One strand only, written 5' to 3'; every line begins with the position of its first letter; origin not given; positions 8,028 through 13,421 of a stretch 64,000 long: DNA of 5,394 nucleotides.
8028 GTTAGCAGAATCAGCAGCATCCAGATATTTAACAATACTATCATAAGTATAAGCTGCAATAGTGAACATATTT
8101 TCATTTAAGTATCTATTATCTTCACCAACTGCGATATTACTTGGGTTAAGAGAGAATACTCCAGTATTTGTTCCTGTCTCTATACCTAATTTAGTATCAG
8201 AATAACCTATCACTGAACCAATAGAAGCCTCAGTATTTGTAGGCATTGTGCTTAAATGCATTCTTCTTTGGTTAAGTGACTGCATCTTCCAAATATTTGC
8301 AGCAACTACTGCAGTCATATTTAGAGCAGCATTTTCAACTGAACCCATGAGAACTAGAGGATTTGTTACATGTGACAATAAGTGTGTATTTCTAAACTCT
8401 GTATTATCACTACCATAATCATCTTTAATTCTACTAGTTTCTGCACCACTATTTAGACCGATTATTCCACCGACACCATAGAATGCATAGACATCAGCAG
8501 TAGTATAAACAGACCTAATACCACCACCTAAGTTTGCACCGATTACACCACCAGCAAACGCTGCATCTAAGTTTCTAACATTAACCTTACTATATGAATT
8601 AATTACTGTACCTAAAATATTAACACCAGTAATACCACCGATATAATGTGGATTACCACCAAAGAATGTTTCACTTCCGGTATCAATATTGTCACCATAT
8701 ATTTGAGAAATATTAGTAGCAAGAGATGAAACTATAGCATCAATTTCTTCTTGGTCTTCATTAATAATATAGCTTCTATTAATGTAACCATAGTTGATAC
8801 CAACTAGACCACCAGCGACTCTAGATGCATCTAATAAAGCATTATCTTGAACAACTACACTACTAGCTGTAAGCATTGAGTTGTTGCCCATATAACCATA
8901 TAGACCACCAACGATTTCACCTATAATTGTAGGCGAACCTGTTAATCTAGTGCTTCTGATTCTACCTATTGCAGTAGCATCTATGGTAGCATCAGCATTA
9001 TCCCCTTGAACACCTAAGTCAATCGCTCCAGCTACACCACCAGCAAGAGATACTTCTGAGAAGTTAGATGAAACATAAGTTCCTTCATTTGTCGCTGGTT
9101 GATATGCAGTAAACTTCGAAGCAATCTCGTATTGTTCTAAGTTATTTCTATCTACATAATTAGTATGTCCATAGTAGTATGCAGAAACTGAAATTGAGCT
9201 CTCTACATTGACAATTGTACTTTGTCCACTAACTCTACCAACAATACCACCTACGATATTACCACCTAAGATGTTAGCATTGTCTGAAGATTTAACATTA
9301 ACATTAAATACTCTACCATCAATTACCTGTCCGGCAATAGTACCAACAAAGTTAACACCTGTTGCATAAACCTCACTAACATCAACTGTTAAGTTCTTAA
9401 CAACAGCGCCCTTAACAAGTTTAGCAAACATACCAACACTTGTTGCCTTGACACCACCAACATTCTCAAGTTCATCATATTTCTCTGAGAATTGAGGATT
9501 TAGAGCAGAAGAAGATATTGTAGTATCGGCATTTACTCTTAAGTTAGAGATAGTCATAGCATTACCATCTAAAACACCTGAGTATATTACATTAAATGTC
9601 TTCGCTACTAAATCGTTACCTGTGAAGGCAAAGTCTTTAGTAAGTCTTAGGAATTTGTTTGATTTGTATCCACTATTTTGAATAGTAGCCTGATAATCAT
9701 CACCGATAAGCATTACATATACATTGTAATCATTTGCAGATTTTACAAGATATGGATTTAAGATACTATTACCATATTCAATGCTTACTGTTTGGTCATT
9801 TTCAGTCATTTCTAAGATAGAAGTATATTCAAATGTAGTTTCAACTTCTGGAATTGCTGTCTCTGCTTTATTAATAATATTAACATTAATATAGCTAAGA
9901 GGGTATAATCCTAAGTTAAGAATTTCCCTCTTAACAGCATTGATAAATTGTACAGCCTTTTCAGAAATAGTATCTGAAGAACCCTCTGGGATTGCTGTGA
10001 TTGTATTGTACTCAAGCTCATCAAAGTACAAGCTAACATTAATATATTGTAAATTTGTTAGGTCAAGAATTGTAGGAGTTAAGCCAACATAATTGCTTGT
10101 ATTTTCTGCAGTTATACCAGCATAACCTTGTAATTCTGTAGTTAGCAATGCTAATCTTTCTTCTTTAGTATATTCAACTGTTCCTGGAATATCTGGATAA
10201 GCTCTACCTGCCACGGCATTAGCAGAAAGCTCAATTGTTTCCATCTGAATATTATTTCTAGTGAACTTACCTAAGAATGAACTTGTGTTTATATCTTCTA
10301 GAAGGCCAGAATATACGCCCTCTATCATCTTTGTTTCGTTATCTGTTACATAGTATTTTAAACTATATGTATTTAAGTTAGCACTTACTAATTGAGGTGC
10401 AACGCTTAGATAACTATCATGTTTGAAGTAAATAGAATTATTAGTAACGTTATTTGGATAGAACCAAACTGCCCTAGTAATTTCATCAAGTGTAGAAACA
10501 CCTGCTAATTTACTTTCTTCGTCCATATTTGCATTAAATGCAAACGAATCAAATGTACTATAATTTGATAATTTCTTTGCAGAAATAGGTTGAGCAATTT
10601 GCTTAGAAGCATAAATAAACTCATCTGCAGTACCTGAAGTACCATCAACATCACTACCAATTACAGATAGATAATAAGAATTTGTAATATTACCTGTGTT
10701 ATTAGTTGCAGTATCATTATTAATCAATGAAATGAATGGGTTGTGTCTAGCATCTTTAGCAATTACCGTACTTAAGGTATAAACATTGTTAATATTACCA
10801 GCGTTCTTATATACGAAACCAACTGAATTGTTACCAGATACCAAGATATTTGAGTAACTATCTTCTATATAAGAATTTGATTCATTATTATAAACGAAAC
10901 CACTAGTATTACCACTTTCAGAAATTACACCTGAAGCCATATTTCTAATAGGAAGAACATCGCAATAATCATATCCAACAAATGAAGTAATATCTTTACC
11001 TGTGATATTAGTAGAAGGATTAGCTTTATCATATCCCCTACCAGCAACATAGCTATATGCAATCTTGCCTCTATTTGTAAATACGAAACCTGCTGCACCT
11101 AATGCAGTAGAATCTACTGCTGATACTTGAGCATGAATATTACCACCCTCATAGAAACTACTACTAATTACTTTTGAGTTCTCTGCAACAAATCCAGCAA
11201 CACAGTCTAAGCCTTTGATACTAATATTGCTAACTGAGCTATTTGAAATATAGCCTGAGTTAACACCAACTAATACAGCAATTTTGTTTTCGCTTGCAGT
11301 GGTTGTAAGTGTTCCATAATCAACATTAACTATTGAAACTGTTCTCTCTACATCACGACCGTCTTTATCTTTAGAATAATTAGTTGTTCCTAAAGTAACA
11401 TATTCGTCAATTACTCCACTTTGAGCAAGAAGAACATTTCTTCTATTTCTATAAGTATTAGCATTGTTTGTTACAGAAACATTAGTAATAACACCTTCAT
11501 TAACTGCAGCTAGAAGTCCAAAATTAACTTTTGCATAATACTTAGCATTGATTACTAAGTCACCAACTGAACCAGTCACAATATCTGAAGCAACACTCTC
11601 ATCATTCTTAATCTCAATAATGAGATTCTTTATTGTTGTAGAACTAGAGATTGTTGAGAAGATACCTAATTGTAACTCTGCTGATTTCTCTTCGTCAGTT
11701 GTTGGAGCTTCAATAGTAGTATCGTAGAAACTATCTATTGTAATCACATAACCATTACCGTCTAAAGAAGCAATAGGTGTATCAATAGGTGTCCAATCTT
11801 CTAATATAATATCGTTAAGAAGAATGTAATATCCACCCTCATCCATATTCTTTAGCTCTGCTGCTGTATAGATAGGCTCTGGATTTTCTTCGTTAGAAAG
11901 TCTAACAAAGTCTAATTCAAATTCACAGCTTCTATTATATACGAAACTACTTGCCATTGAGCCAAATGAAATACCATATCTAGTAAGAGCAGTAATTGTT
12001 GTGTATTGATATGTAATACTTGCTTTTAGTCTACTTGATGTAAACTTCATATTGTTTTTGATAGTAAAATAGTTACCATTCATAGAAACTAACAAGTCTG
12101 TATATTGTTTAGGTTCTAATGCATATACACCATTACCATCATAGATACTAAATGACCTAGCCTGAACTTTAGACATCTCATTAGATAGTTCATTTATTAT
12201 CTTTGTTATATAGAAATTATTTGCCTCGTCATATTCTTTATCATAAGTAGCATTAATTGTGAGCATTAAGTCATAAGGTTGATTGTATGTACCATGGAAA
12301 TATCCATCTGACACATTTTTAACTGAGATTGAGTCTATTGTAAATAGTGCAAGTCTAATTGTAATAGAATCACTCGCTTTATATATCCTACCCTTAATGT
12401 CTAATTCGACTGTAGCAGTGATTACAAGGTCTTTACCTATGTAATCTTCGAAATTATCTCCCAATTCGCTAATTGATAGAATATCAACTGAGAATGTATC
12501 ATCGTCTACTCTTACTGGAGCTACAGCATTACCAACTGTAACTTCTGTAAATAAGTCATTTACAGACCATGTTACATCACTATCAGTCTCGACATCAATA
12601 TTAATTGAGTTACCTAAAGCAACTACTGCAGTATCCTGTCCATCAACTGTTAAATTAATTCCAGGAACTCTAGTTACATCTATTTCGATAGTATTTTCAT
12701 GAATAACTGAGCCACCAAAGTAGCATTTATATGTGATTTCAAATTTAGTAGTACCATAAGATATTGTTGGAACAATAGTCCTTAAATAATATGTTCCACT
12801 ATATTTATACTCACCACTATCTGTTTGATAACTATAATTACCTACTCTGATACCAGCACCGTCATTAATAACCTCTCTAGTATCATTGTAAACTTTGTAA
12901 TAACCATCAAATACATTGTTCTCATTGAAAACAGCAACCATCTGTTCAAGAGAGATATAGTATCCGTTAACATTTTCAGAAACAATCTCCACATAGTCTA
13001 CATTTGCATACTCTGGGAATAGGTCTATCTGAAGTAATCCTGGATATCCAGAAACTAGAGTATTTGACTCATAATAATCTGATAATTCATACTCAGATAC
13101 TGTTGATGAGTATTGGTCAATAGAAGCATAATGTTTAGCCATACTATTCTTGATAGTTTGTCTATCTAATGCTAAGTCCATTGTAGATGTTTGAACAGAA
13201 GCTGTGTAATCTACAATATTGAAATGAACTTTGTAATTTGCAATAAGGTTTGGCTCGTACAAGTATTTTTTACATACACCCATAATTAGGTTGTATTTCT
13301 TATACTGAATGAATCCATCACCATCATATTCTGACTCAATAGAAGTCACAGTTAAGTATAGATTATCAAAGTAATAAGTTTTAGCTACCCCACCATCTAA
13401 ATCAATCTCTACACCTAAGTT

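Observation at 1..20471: A 20.5-kb open reading frame that the ORF track does not show: giant gene A runs off the left edge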

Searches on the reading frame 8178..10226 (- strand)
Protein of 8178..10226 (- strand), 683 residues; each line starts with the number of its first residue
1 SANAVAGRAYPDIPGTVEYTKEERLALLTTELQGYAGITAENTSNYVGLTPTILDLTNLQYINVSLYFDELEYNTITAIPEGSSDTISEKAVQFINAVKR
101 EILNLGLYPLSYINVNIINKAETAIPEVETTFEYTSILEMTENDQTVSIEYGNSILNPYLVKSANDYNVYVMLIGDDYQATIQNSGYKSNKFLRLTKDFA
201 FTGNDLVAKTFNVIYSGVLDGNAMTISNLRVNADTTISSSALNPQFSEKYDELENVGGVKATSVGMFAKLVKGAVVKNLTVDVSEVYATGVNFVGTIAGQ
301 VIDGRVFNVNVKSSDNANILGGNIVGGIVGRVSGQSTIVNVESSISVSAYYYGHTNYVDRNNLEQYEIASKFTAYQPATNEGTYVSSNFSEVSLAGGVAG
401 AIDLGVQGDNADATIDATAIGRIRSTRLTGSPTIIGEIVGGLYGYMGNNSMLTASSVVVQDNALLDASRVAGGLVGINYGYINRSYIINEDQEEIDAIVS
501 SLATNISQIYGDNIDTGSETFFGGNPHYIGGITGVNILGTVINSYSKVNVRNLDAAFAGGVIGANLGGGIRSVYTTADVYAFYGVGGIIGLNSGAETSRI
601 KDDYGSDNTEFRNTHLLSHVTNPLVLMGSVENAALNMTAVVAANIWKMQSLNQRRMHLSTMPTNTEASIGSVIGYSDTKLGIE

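Call 24: search_protein_families(library=pfam, proteins=[window:8178-10226:-], max_evalue=1)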
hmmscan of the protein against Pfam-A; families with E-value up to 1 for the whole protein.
window:8178-10226:- (683 aa): 1 family
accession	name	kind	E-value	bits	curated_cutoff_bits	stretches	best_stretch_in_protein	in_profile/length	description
PF17597.7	DUF5493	-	0.095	13.4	27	1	32-62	43-73/82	Family of unknown function (DUF5493)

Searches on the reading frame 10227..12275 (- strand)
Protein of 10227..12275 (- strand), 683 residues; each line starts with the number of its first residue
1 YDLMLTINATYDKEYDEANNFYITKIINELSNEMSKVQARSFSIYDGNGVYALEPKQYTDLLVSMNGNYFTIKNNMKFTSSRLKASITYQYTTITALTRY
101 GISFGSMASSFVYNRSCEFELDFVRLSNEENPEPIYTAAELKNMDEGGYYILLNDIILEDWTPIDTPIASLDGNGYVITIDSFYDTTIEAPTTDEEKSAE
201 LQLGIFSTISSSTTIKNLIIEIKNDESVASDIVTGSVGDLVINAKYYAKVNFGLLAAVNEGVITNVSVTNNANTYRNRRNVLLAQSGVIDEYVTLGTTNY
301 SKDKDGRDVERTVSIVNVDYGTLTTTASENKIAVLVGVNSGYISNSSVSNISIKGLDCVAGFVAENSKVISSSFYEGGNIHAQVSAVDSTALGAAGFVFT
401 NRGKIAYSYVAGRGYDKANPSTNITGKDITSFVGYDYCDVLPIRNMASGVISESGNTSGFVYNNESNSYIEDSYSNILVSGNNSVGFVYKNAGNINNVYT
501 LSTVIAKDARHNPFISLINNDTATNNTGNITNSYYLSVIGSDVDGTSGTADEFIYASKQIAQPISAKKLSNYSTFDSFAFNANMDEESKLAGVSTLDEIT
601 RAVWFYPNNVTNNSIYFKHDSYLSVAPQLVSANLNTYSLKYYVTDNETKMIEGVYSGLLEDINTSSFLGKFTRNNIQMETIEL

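Call 24: search_protein_families(library=pfam, proteins=[window:10227-12275:-], max_evalue=1)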
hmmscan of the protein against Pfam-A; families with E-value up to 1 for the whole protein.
window:10227-12275:- (683 aa): 1 family
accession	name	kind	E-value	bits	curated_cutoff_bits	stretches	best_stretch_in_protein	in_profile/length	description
PF01283.25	Ribosomal_S26e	-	0.21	12.5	27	1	211-278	32-99/108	Ribosomal protein S26e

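Call 36: search_protein_representatives(protein=window:10272-12221:-)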
Query: 650 residues. Proteins with E-value up to 0.001 (for the whole library): 58; up to 1e-10: 31; up to 1e-30: 8. The best 58 are listed.
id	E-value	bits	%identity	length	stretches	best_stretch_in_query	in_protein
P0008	1.5e-221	753.8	64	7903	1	1-648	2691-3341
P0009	7.5e-205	698.7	58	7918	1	1-643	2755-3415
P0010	4.5e-186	636.7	55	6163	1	5-644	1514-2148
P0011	6.2e-180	616.4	53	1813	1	1-643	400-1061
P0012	3.8e-121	422.3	45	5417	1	7-649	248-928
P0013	3.8e-51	191.1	59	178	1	126-294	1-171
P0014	2.8e-48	181.7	42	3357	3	88-268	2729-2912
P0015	1.5e-44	169.4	50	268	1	428-647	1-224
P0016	1.4e-28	116.6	52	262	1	503-646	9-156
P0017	2.0e-28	116.1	49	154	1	373-528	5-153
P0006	3.2e-26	108.8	44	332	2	299-395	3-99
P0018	1.2e-24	103.6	41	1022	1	84-488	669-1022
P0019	1.1e-22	97.2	40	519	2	94-262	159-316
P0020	1.2e-22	96.9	41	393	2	292-422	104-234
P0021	1.5e-19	86.8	42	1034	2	59-255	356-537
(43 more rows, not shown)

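Call 67: list_cluster_members(proteins=[P0008, P0009, P0010, P0012, P0014, P0007])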
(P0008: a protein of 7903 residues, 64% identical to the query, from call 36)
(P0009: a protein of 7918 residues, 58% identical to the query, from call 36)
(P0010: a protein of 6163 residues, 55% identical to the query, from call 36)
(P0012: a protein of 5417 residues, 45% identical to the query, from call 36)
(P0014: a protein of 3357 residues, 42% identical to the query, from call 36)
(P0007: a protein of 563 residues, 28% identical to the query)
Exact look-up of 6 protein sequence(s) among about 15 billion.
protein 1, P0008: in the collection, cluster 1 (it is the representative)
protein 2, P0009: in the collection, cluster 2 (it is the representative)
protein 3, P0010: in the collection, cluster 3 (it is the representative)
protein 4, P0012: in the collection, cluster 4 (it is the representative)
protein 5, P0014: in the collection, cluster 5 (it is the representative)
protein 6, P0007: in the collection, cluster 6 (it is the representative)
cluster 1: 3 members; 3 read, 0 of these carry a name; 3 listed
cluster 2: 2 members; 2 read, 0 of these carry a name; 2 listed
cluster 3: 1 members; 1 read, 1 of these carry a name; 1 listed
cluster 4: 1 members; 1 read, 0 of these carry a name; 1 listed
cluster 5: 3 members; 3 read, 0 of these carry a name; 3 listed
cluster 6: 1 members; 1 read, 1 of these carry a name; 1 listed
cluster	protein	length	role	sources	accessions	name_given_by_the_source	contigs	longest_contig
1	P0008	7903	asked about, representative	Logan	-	-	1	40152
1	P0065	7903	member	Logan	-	-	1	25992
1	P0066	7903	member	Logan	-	-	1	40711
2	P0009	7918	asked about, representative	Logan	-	-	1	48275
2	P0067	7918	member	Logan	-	-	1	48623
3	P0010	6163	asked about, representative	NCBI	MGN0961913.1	MAG: hypothetical protein ACI4PF_06940, partial [Christensenellales bacterium]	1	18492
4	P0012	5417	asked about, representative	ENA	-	-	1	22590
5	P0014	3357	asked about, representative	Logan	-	-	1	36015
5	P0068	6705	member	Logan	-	-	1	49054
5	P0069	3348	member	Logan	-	-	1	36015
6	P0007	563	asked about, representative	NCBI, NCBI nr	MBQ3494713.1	MAG: hypothetical protein IJA69_04790 [Clostridia bacterium] | hypothetical protein [Clostridia bacterium]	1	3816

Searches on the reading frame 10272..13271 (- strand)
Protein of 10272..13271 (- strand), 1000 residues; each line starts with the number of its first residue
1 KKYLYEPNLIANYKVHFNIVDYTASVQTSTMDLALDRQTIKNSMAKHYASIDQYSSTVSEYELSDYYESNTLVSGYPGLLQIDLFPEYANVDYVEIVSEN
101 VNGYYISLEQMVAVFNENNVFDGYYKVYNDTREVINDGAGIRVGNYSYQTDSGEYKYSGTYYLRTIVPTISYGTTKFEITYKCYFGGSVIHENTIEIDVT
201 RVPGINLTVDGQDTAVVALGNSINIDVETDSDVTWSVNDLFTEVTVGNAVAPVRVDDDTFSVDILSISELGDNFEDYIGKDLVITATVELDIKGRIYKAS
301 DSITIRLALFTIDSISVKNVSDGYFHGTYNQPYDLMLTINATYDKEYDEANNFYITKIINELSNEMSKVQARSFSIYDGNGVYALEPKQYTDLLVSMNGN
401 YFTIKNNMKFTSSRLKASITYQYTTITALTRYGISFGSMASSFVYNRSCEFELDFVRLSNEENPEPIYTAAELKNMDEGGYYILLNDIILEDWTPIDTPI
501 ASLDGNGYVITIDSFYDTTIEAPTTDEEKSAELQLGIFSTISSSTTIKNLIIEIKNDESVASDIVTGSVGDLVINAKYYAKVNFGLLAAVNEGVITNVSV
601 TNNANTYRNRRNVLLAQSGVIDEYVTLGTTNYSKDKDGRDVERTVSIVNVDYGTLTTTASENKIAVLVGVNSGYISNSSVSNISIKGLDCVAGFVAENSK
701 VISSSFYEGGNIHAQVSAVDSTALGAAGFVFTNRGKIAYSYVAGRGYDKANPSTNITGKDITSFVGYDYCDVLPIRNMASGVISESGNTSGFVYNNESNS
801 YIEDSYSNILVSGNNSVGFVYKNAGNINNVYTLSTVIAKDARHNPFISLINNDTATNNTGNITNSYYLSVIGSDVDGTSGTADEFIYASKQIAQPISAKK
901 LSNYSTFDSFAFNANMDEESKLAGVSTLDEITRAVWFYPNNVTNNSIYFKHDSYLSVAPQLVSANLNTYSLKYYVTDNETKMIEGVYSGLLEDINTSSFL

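Call 46: search_solved_structures(query=A2, max_evalue=1, show_alignments=2)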
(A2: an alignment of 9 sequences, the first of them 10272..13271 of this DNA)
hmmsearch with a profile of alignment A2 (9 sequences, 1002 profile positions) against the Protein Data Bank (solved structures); distinct sequences matched with E-value up to 1: 0.

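Call 54: predict_structure(alignment_id=A2)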
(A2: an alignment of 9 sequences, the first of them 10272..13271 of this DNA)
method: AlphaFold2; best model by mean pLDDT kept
length: 1000 residues; sequences in the alignment: 9
mean_pLDDT: 66.6   pTM: 0.55
mean pLDDT of the five models: 66.6, 64.8, 64.5, 64.3, 62.1
residues with pLDDT >= 90: 183; 70-90: 331; 50-70: 207; < 50: 279
segments of 3 or more residues with pLDDT < 50: 1-9, 33-45, 48-79, 117-123, 148-150, 152-159, 218-220, 243-250, 425-431, 438-441, 518-523, 657-659, 746-778, 837-841, 868-1000
pLDDT, mean of each block of 10 residues (from residue 1): 41 59 56 42 44 42 39 41 54 76 66 51 55 72 59 45 60 71 72 71 72 57 71 72 47 68 64 66 78 65 72 88 86 90 80 80 89 85 88 86 81 85 50 51 73 81 87 87 94 90 94 72 50 89 95 88 68 83 94 96 91 86 85 78 85 61 93 95 90 97 87 79 87 92 57 41 36 39 82 92 79 78 82 55 63 69 57 33 33 35 37 28 30 26 26 28 25 28 30 27
secondary structure, 60 per line:
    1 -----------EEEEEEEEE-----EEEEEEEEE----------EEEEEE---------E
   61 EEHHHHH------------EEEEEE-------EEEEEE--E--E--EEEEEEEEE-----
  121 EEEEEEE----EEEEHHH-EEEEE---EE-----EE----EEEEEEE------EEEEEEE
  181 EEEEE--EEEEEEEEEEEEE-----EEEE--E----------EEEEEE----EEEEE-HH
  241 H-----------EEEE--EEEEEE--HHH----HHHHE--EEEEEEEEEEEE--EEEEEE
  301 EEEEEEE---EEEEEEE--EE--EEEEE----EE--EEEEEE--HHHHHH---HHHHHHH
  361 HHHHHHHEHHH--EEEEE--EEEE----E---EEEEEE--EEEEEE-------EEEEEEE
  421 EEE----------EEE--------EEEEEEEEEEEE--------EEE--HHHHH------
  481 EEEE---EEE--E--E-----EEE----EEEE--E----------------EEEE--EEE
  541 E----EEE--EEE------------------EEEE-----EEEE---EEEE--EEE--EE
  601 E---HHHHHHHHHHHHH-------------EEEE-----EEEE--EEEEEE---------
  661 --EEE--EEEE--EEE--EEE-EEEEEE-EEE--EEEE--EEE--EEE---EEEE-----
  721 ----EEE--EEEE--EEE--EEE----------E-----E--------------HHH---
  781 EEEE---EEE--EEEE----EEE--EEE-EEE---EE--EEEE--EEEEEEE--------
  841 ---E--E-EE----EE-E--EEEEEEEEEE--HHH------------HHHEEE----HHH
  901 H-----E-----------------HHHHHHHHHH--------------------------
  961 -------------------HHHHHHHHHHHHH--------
elements in order (helices of 4 or more, strands of 3 or more residues): E12-20 E26-34 E45-50 E60-62 H63-67 E80-85 E93-98 E107-115 E121-127 E132-135 E140-144 E161-167 E174-185 E188-200 E206-209 E223-228 E233-237 E253-256 E259-264 H274-277 E281-292 E295-307 E311-317 E324-328 E337-342 H345-350 H354-367 E374-378 E381-384 E393-398 E401-406 E414-423 E434-436 E445-456 E465-467 H470-474 E481-484 E488-490 E502-504 E509-512 E532-535 E538-541 E546-548 E551-553 E572-575 E581-584 E588-591 E594-596 E599-601 H605-617 E631-634 E640-643 E646-651 E663-665 E668-671 E674-676 E679-681 E683-688 E690-692 E695-698 E701-703 E706-708 E712-715 E725-727 E730-733 E736-738 E741-743 E781-784 E788-790 E793-796 E801-803 E806-808 E810-812 E820-823 E826-832 E861-870 E891-893 H898-901 H925-934 H980-992

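Call 56: fold_search(model_id=the predicted structure, library=pdb)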
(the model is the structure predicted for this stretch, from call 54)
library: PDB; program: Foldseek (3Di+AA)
matches with E <= 10: 1206; with E <= 0.001: 42
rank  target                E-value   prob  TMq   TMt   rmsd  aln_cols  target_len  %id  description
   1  3b43                  1.6e-05  1.00  0.13  0.18  21.9       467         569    8  I-band fragment I65-I70 from titin (released 2008-01-22)
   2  5uv6_B                2.3e-05  1.00  0.12  0.28  14.4       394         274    9  Crystal structure of human Opioid Binding Protein/Cell Adhesion Molecule Like (OPCML) (released 2018-03-21)
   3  2ice_A                4.0e-05  1.00  0.13  0.18  26.0       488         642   12  CRIg bound to C3c (released 2006-11-07)
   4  9ba5_A                5.3e-05  0.99  0.14  0.20  19.4       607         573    7  Cross-linked Contactin 2 Ig1-Ig6 (released 2024-07-17)
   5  2wii_A                5.8e-05  1.00  0.13  0.18  28.1       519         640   10  Complement C3b in complex with factor H domains 1-4 (released 2009-06-09)
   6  6vft_B                5.8e-05  1.00  0.10  0.18  23.9       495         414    9  Crystal structure of human delta protocadherin 17 EC1-EC4 (released 2020-03-11)
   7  9u62_E                9.3e-05  1.00  0.13  0.10  23.4       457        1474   12  AP pathways C3 convertase C3bBbP and C3 complex (released 2026-01-14)
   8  8cem_E                9.3e-05  1.00  0.13  0.18  24.3       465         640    9  Structure of bovine native C3, re-refinement (released 2023-04-05)
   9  9sv8_B                9.7e-05  1.00  0.13  0.18  24.9       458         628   12  Herpes simplex virus 2 delta28-73 glycoprotein C ectodomain in complex with C3b (released 2025-12-10)
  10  9qk2_F                9.7e-05  1.00  0.13  0.19  29.5       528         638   11  Structure of the Complement classical and lectin pathway C3 convertase in complex with substrate C3 (released 2025-12-24)
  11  8c8o_A                1.1e-04  0.98  0.11  0.11  22.5       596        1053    9  In situ structure of the Nitrosopumilus maritimus S-layer - Six-fold symmetry (C6) (released 2024-04-17)
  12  8c8r_A                1.1e-04  0.98  0.11  0.09  22.5       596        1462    9  In situ structure of the Nitrosopumilus maritimus S-layer - Composite map between C2 and C6 (released 2024-04-17)
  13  4myw_B                1.2e-04  0.99  0.12  0.27  16.4       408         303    9  Structure of HSV-2 gD bound to nectin-1 (released 2014-10-01)
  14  2win_A                1.4e-04  1.00  0.13  0.18  25.7       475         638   11  C3 convertase (C3bBb) stabilized by SCIN (released 2009-06-09)
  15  7ad7_B                1.6e-04  1.00  0.13  0.19  25.6       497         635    9  Crystal structure of human complement C5 in complex with the K8 bovine knob domain peptide. (released 2021-03-10)
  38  4p99_A                8.4e-04  0.98  0.11  0.21  27.2       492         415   12  Ca2+-stabilized adhesin helps an Antarctic bacterium reach out and bind ice (released 2014-06-18)
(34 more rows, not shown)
